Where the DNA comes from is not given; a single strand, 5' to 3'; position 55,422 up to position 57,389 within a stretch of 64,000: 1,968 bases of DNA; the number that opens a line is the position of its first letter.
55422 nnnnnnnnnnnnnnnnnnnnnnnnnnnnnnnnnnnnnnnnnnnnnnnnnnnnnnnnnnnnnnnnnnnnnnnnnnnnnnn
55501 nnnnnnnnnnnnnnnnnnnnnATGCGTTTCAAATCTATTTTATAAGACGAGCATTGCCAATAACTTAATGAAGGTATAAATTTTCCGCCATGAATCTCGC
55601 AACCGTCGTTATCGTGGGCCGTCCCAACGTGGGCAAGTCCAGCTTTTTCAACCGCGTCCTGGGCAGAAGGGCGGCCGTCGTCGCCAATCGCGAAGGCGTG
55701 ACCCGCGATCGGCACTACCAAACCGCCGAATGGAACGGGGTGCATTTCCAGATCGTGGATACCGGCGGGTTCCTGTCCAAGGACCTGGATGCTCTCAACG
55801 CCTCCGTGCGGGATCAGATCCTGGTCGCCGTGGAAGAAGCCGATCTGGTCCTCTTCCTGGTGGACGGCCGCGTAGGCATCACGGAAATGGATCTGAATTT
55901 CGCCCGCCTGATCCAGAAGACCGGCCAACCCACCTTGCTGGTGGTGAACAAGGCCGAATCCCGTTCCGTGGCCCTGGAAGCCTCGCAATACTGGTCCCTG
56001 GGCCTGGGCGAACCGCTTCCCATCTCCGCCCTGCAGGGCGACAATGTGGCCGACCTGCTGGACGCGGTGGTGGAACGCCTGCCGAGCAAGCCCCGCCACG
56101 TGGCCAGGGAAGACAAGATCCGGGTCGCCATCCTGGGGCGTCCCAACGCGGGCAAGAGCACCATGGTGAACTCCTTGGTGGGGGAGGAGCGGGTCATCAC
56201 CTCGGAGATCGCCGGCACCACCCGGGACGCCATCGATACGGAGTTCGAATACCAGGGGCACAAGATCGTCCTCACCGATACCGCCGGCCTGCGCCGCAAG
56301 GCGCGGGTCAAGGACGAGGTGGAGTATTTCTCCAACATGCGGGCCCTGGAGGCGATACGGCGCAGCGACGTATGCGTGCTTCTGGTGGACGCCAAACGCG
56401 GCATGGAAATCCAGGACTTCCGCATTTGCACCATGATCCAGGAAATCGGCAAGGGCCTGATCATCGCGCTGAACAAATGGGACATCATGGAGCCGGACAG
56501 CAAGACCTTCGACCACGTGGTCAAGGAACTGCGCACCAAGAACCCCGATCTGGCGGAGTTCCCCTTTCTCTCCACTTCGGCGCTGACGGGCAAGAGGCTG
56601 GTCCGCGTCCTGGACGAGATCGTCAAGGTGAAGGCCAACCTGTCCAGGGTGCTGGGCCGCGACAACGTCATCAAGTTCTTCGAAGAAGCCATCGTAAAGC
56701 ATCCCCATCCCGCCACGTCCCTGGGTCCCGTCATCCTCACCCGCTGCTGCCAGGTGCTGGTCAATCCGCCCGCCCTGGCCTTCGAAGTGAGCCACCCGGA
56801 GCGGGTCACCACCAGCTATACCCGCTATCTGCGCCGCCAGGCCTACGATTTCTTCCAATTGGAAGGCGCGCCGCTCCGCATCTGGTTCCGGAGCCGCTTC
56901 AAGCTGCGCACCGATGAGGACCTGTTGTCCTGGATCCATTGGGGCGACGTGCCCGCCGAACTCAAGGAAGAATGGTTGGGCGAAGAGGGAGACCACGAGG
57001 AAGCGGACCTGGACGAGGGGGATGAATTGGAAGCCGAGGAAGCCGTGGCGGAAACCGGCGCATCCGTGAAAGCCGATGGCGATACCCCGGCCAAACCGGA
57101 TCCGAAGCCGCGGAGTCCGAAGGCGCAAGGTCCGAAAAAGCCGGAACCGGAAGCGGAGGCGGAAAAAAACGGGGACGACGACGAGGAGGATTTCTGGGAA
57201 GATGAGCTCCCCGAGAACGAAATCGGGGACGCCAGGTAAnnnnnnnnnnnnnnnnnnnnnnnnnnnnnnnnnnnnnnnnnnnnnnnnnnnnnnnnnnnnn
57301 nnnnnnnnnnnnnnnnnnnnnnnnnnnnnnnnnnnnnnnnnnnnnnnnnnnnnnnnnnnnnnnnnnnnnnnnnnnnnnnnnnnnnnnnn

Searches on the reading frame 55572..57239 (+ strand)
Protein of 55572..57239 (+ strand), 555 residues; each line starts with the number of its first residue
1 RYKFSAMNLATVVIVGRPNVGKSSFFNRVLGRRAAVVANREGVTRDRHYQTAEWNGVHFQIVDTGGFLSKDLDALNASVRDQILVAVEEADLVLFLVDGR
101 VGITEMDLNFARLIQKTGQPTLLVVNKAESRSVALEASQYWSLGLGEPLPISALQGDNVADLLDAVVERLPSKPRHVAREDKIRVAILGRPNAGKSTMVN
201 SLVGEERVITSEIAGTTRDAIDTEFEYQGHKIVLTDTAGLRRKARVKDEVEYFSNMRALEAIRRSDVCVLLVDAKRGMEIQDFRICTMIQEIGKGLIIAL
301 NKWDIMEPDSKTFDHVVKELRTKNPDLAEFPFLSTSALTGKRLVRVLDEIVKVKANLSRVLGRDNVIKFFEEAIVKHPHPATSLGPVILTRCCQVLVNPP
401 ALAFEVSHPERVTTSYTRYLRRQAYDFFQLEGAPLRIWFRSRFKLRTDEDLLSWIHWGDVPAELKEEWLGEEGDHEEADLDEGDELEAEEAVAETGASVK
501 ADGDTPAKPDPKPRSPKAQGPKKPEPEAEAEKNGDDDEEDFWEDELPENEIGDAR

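Call 34: search_protein_families(library=pfam, proteins=[window:55572-57239:+], max_evalue=0.0001)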
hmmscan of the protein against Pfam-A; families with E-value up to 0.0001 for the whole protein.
window:55572-57239:+ (555 aa): 11 families
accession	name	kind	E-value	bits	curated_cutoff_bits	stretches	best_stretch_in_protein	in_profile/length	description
PF01926.29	MMR_HSR1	-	1.7e-55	186.4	21.9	2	11-127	1-113/113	50S ribosome-binding GTPase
PF02421.24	FeoB_N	-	1.5e-27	96.5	27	2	11-163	2-153/156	Ferrous iron transport protein B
PF00009.33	GTP_EFTU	-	1.4e-22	80.6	26.5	2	183-352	4-184/188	Elongation factor Tu GTP binding domain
PF04548.22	AIG1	-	1.9e-16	60.4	27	2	11-116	2-109/212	AIG1 family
PF00350.29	Dynamin_N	-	1.5e-14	54.8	27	0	185-218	1-33/168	Dynamin family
PF14714.11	KH_dom-like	-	1e-12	48.6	27.3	1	367-440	8-81/81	KH-domain-like of EngA bacterial GTPase enzymes, C-terminal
PF03193.22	RsgA_GTPase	-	1.2e-08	35.4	30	0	10-71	107-172/174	RsgA GTPase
PF00071.28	Ras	-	4.8e-07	29.9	21.6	0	12-169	2-159/162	Ras family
PF00025.27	Arf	-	1.3e-05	25.2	22.3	0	180-351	12-171/174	ADP-ribosylation factor family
PF08477.19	Roc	-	2.8e-05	24.8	27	0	12-66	2-65/119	Ras of Complex, Roc, domain of DAPkinase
PF00005.33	ABC_tran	-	7e-05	23.9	25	0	184-249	13-79/137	ABC transporter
